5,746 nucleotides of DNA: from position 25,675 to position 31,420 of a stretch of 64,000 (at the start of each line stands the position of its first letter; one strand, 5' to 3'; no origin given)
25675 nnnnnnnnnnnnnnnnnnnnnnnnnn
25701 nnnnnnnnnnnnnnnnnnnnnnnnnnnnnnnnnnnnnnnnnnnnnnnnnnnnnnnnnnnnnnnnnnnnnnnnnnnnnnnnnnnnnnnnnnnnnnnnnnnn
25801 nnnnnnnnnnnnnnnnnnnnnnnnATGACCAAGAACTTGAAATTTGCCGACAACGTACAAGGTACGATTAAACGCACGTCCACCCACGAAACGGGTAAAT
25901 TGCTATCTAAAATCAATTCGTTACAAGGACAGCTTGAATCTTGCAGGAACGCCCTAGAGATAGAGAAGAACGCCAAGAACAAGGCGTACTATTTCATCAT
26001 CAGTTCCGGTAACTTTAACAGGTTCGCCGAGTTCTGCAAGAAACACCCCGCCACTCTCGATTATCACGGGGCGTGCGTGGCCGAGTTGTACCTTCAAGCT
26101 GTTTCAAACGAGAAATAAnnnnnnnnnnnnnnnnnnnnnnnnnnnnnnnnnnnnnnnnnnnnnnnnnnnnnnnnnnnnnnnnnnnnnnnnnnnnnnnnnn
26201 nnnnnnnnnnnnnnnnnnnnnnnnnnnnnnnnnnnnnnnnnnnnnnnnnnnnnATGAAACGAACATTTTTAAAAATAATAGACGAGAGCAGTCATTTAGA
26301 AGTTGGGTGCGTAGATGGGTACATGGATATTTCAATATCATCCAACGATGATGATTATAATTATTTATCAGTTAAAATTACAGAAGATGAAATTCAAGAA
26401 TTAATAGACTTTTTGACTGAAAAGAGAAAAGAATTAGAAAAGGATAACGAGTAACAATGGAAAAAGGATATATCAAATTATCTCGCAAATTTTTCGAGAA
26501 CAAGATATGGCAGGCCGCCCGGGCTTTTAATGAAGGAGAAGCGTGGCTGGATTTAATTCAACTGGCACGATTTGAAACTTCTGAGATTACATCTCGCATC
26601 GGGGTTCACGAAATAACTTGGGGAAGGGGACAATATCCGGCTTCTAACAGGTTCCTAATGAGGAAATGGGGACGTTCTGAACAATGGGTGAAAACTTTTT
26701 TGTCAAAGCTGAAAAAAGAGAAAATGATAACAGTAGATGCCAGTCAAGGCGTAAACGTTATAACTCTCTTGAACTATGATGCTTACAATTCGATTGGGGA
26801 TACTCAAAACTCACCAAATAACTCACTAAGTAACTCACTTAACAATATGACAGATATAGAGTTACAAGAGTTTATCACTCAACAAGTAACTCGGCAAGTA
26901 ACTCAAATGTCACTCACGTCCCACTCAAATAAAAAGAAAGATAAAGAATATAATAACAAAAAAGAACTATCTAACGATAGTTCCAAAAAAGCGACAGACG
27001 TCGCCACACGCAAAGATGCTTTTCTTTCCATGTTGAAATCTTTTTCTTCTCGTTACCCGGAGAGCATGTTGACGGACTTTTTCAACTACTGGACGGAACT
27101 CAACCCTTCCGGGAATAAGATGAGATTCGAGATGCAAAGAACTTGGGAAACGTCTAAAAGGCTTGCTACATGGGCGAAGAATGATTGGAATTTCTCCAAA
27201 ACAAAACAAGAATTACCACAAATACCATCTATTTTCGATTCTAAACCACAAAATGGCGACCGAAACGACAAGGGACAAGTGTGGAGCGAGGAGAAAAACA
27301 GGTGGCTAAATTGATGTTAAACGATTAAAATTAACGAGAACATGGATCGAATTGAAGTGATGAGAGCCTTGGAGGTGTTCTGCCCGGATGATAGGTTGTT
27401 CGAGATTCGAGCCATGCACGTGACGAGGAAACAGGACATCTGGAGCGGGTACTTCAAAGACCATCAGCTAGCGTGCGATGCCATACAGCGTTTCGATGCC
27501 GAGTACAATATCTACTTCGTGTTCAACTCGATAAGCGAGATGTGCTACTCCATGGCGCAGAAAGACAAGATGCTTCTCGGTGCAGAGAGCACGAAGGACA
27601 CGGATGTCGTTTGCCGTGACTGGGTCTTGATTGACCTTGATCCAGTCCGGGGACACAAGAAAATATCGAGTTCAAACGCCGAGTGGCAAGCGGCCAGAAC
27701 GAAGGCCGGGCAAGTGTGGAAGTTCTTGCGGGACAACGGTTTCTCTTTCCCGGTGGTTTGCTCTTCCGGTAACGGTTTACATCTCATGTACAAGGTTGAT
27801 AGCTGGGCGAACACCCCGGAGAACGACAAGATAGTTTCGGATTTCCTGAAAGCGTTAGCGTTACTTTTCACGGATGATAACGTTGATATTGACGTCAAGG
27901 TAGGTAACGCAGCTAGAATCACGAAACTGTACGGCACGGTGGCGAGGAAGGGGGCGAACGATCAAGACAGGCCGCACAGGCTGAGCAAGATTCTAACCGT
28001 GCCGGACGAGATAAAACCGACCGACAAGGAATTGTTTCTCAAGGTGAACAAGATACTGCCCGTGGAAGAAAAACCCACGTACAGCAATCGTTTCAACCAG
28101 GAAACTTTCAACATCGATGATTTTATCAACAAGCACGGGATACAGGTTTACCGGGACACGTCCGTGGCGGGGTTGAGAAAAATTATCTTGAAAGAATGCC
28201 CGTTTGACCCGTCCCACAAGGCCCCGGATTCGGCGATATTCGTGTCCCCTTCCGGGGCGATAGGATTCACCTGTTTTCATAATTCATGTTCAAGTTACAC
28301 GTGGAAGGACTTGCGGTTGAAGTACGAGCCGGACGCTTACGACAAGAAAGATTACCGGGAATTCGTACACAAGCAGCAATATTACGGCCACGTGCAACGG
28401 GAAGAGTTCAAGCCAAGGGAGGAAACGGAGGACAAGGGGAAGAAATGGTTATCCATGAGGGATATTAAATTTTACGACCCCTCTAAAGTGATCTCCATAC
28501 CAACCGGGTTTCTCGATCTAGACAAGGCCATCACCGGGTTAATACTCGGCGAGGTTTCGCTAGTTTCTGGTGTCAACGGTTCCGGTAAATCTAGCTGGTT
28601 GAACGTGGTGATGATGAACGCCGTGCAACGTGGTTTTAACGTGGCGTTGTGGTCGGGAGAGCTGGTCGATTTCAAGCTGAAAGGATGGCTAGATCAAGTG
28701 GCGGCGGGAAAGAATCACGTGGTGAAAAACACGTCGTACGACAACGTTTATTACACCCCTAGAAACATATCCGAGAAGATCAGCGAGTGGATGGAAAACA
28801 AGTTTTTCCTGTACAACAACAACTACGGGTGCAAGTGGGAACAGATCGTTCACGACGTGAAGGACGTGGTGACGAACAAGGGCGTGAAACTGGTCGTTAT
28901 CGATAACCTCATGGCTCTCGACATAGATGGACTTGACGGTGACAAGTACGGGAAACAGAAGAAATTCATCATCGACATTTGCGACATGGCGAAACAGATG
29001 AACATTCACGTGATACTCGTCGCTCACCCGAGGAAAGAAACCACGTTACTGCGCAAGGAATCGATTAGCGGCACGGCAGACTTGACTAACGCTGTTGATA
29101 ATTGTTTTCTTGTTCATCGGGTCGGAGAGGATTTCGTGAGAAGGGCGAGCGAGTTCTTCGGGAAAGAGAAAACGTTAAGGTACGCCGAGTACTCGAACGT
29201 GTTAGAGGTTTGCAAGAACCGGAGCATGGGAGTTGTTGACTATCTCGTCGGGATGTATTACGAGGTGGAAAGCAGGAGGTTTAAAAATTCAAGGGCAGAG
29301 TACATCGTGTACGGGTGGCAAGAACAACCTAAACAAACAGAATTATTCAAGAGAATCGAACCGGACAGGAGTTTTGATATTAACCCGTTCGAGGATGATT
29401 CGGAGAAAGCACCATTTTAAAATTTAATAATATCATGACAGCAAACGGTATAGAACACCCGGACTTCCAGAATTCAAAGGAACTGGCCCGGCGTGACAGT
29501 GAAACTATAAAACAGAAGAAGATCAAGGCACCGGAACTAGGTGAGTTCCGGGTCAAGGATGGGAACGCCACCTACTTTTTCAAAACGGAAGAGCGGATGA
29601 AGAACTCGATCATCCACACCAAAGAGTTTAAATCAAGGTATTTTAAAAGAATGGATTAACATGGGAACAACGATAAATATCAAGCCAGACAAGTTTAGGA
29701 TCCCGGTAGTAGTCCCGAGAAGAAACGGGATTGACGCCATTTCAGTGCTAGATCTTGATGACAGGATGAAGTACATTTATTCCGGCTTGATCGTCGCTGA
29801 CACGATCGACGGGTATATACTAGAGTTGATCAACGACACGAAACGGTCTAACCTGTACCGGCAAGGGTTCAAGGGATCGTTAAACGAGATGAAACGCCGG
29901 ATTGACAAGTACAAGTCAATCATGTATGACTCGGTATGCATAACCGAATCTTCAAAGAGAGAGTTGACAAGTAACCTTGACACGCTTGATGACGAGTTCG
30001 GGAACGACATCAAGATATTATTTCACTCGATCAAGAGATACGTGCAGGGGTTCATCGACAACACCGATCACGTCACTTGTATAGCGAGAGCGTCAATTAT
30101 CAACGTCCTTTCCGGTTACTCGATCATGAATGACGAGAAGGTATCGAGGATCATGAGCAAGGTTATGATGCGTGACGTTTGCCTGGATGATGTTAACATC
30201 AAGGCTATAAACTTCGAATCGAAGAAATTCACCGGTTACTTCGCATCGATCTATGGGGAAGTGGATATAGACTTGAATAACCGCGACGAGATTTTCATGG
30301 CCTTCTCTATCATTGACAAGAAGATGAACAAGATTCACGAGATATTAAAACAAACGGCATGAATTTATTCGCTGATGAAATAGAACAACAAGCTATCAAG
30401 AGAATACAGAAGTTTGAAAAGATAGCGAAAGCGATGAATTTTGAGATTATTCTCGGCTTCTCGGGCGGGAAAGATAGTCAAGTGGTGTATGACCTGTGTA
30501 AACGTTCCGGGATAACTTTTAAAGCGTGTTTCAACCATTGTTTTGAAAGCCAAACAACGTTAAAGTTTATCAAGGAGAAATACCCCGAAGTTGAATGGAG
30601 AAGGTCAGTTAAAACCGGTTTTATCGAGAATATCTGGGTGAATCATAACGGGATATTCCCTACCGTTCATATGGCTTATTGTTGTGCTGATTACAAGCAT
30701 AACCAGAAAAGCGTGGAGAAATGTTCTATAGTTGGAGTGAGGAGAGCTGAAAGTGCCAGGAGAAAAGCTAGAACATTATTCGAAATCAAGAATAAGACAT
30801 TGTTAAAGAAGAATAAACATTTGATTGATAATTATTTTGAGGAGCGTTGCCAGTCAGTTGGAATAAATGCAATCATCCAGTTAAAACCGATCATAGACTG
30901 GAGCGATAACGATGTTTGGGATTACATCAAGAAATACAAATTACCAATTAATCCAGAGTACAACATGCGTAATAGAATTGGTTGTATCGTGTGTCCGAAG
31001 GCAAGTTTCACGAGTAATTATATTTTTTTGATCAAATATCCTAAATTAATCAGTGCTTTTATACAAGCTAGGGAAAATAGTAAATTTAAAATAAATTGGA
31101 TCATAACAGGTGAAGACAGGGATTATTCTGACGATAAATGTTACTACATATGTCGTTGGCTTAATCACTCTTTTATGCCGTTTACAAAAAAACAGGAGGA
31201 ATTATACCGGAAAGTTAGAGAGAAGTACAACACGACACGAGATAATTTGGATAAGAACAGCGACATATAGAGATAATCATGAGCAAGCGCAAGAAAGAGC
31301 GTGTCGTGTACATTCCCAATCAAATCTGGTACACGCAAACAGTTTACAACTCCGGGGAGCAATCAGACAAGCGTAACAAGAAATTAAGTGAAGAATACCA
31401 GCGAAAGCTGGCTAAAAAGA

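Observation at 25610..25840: Leader L2: a second copy of the same RNA architecture, with all three switch segments covarying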

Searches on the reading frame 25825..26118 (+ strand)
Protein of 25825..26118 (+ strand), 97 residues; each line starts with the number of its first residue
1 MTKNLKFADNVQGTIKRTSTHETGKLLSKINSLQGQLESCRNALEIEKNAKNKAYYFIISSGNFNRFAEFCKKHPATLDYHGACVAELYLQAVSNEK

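Call 14: search_protein_families(library=pfam, proteins=[window:25825-26118:+], max_evalue=0.01)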
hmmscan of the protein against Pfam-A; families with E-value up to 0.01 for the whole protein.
window:25825-26118:+ (97 aa): 0 families

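Call 15: search_protein_families(library=phrogs, proteins=[window:25825-26118:+], max_evalue=0.01)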
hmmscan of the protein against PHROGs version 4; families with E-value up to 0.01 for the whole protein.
window:25825-26118:+ (97 aa): 0 families

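Call 16: find_homologous_proteins(query=window:25825-26118:+, max_evalue=0.001)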
Query window:25825-26118:+ (97 aa): 39 proteins with E <= 0.001 among 41 candidates.
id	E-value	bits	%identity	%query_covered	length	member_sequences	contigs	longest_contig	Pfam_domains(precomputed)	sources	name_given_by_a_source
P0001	1.7e-56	206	97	100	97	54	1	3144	-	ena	-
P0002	3.8e-52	192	91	100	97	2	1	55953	-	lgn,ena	-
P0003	4.4e-52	192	90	100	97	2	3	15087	-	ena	-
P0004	2.6e-50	186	87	100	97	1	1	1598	-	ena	-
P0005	4.8e-49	182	89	100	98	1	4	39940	-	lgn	-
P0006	5.4e-49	182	95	89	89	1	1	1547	-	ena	-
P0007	9.6e-49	181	88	96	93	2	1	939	-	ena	-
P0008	9.7e-49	181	88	100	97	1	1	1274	-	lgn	-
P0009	4.6e-48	179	85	100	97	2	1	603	-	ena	-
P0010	5.3e-46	172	100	82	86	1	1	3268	-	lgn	-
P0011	5.9e-46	172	83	99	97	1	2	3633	-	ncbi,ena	-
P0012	1.5e-45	171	85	100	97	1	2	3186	-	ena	-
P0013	5.0e-45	169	81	99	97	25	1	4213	-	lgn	-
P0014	5.4e-45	169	81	100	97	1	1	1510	-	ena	-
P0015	1.4e-43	164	79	100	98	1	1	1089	-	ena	-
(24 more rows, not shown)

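Call 18: find_related_loci(query=A2, collection=viral_contigs, flank=3000)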
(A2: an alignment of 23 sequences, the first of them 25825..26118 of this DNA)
Query A2 (97 aa) in viral_contigs; peptide patterns used: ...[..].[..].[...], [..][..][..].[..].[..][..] (x = any residue, [..] = any of these).
270 stretches matched a pattern; 51 encode a relative of the query (tblastn E <= 1e-3); 51 distinct loci.
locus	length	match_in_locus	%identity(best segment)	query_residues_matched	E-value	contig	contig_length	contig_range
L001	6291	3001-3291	98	1-97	1e-62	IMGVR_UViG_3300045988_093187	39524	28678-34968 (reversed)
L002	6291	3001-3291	97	1-97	1e-61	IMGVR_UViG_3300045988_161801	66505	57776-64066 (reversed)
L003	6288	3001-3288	94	1-96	8e-59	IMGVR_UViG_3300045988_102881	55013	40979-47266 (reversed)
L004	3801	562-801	98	18-97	3e-50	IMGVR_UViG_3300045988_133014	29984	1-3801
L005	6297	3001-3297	70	1-97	1e-42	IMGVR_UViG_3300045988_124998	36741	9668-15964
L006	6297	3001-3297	53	1-97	2e-31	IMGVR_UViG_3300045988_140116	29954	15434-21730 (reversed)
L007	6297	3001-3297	53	1-97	6e-30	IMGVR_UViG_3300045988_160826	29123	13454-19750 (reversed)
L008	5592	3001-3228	62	17-92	4e-28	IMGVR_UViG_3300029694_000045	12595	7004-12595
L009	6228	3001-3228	62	17-92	4e-28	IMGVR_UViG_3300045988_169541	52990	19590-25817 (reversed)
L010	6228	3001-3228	62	17-92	4e-28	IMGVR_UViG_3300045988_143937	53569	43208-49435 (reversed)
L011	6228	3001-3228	62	17-92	4e-28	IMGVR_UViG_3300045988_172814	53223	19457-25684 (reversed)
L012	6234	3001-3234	60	17-94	4e-28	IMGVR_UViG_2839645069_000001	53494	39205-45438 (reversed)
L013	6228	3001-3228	62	17-92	4e-28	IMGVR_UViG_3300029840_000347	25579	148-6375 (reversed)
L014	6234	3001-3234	60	17-94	4e-28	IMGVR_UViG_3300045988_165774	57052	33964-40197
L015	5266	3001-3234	60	17-94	4e-28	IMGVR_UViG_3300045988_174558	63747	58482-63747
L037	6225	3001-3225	43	18-93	9e-15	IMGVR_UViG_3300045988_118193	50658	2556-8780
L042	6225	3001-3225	38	18-93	4e-13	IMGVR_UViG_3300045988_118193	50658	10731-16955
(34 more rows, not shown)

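Call 19: find_related_loci(query=A2, collection=genome_contigs, flank=3000)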
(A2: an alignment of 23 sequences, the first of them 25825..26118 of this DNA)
Query A2 (97 aa) in genome_contigs; peptide patterns used: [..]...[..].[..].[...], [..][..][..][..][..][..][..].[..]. (x = any residue, [..] = any of these).
385 stretches matched a pattern; 2 encode a relative of the query (tblastn E <= 1e-3); 2 distinct loci.
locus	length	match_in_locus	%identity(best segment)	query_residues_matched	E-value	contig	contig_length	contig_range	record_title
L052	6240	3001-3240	99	18-97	8e-53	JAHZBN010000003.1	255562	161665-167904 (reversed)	MAG: Butyricimonas sp. isolate HRGM_Genome_2069 HRGM_Genome_2069_3, whole genome shotgun sequence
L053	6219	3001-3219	38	1-88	5e-11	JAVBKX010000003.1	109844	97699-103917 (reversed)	MAG: Bacteroidales bacterium isolate EPI_MAG_00008 c_000007094475, whole genome shotgun sequence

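Call 26: find_related_loci(query=A2, collection=metagenome_contigs, flank=1500)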
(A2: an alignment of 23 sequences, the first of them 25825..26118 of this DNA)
Query A2 (97 aa) in metagenome_contigs; peptide patterns used: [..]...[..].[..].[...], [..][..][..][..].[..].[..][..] (x = any residue, [..] = any of these).
348 stretches matched a pattern; 43 encode a relative of the query (tblastn E <= 1e-3); 43 distinct loci.
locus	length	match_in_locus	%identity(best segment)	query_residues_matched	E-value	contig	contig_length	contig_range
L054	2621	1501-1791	98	1-97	4e-63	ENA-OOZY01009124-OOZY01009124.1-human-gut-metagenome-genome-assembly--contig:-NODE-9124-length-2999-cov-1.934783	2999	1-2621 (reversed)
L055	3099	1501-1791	97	1-97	1e-62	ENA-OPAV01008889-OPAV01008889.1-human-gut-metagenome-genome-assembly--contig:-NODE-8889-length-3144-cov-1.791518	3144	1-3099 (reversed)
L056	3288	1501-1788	85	1-96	8e-54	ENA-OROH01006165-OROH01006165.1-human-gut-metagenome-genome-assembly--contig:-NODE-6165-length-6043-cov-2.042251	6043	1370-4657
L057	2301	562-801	98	18-97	1e-50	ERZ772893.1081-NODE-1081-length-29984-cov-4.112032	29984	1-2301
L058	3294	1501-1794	74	1-97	8e-48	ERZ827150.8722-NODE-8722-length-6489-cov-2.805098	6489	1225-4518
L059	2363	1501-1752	87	14-97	2e-46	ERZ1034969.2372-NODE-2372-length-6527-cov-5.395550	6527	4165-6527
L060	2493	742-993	63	14-97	1e-33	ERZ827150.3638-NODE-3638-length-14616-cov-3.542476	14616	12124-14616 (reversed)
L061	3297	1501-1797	53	1-97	9e-32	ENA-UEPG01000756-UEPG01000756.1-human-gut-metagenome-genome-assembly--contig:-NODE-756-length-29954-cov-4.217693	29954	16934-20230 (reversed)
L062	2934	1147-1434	58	1-94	1e-30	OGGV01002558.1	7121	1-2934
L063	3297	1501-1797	53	1-97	3e-30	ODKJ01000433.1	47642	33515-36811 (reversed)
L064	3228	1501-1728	62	17-92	2e-28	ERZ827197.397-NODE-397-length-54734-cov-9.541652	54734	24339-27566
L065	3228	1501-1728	62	17-92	2e-28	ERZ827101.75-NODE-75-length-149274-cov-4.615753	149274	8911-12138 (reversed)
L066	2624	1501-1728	62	17-92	1e-28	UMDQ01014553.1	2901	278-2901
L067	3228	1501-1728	62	17-92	2e-28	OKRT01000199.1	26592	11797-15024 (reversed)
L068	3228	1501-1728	62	17-92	2e-28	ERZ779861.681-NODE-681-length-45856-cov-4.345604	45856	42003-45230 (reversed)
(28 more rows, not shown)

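Call 57: predict_structure(alignment_id=A2)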
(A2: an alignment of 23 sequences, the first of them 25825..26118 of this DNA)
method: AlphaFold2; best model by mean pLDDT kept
length: 97 residues; sequences in the alignment: 23
mean_pLDDT: 78.8   pTM: 0.49
mean pLDDT of the five models: 78.8, 77.7, 75.0, 75.0, 72.0
residues with pLDDT >= 90: 31; 70-90: 40; 50-70: 12; < 50: 14
segments of 3 or more residues with pLDDT < 50: 1-14
pLDDT, mean of each block of 10 residues (from residue 1): 45 52 84 96 94 90 88 78 83 77
secondary structure, 60 per line:
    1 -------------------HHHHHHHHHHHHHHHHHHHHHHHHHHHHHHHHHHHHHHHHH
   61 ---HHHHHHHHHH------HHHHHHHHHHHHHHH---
elements in order: H20-60 H64-73 H80-94

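Call 61: fold_search(model_id=the predicted structure, library=pdb)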
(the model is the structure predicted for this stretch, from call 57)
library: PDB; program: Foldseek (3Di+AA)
matches with E <= 10: 0; with E <= 0.001: 0
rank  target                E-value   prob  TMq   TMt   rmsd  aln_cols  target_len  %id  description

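Call 65: fold_search(model_id=the predicted structure, library=viral)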
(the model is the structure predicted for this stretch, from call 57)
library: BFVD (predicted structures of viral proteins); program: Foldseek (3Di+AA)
matches with E <= 10: 11; with E <= 0.001: 0
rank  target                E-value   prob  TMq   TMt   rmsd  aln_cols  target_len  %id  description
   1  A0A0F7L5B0            3.7e+00  0.20  0.38  0.51  17.0        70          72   23  Uncharacterized protein [uncultured marine virus]
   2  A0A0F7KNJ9            4.3e+00  0.14  0.35  0.29   8.4        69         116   16  ORF6 [Kallithea virus]
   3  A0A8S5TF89            4.9e+00  0.10  0.28  0.37   6.7        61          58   16  Uncharacterized protein [Siphoviridae sp. ctP0x5]
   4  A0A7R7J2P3            5.3e+00  0.12  0.21  0.13   6.8        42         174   26  (no name in the UniProt tables at hand)
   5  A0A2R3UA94            5.3e+00  0.08  0.32  0.34  14.4       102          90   19  Uncharacterized protein [Gokushovirinae environmental samples]
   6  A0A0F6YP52            5.7e+00  0.08  0.23  0.37   7.6        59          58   20  (no name in the UniProt tables at hand)
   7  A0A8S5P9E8            5.7e+00  0.08  0.21  0.18  15.4        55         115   24  SOS-response transcriptional repressor [Siphoviridae sp. ct2kB26]
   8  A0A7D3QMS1            7.0e+00  0.08  0.19  0.37   5.2        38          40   16  (no name in the UniProt tables at hand)
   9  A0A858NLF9            7.5e+00  0.13  0.24  0.16   5.2        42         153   10  (no name in the UniProt tables at hand)
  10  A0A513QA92            8.1e+00  0.02  0.22  0.15  18.2        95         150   16  VP4 (Fragment) [Porcine rotavirus A]
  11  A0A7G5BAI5            9.3e+00  0.02  0.22  0.12  14.0        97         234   13  Uncharacterized protein [Ralstonia phage Gervaise]
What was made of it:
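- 25825..26118 (+): First ORF of the L2 unit, 97 aa. It is followed by a DnaD-like loader gene (26457-27314) and a primase/helicase gene (27342-29420). There is no fold or family match (calls 57, 61, 65).
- Tried and rejected: Pfam, PHROGs and Foldseek against PDB and BFVD gave no family or fold (calls 14, 15, 61, 65).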

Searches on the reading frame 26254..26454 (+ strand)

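Call 54: search_protein_families(library=pfam, proteins=[window:26254-26454:+], max_evalue=0.01)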
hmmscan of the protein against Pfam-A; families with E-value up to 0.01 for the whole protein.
window:26254-26454:+ (66 aa): 1 family
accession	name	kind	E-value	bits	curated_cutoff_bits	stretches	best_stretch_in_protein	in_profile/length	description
PF02390.23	Methyltransf_4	-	0.0059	16.5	24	1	11-57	2-48/173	Putative methyltransferase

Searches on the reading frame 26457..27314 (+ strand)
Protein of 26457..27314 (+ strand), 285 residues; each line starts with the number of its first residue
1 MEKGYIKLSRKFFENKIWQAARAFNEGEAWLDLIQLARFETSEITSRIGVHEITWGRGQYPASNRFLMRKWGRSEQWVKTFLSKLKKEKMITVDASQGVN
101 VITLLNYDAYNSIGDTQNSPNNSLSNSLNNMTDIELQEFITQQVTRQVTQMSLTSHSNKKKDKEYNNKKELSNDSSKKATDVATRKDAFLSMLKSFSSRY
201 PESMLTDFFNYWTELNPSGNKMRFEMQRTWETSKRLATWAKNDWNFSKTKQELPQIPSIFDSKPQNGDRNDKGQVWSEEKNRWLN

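Call 14: search_protein_families(library=pfam, proteins=[window:26457-27314:+], max_evalue=0.01)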
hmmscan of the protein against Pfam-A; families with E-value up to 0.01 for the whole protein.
window:26457-27314:+ (285 aa): 0 families

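Call 15: search_protein_families(library=phrogs, proteins=[window:26457-27314:+], max_evalue=0.01)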
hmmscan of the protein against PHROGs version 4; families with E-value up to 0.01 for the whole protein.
window:26457-27314:+ (285 aa): 7 families
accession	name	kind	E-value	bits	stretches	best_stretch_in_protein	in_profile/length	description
phrog_2514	-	DNA, RNA and nucleotide metabolism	1.7e-18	67.9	1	1-243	1-218/270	DnaD-like helicase loader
phrog_19415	-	unknown function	1.6e-16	61.9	1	117-252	93-211/224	-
phrog_186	-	DNA, RNA and nucleotide metabolism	1.9e-16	61.6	1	2-178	19-167/308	DnaD-like helicase loader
phrog_35955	-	unknown function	6.2e-13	49.8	1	4-120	3-116/285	-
phrog_27581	-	unknown function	5.1e-09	37.2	1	3-163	26-188/216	-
phrog_7498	-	DNA, RNA and nucleotide metabolism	1.5e-07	31.9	1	49-199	42-190/296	DnaD-like helicase loader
phrog_345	-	DNA, RNA and nucleotide metabolism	2.9e-05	24.9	1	55-178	61-176/297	replication initiation O-like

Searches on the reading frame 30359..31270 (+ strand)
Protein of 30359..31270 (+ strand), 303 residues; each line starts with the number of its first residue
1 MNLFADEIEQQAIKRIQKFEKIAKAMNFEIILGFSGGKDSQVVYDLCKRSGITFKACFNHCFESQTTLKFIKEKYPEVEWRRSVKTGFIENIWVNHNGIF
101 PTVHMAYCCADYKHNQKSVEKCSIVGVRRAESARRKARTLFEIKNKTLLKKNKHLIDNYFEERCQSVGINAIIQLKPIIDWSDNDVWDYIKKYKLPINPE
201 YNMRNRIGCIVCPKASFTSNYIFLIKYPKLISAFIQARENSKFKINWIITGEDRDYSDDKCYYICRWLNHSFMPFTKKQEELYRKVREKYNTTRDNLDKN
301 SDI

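Call 54: search_protein_families(library=pfam, proteins=[window:30359-31270:+], max_evalue=0.01)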
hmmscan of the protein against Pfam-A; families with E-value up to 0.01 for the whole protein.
window:30359-31270:+ (303 aa): 1 family
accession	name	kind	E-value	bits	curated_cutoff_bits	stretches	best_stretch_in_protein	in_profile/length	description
PF01507.26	PAPS_reduct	-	6.6e-15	56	22.5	1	30-214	2-174/175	Phosphoadenosine phosphosulfate reductase domain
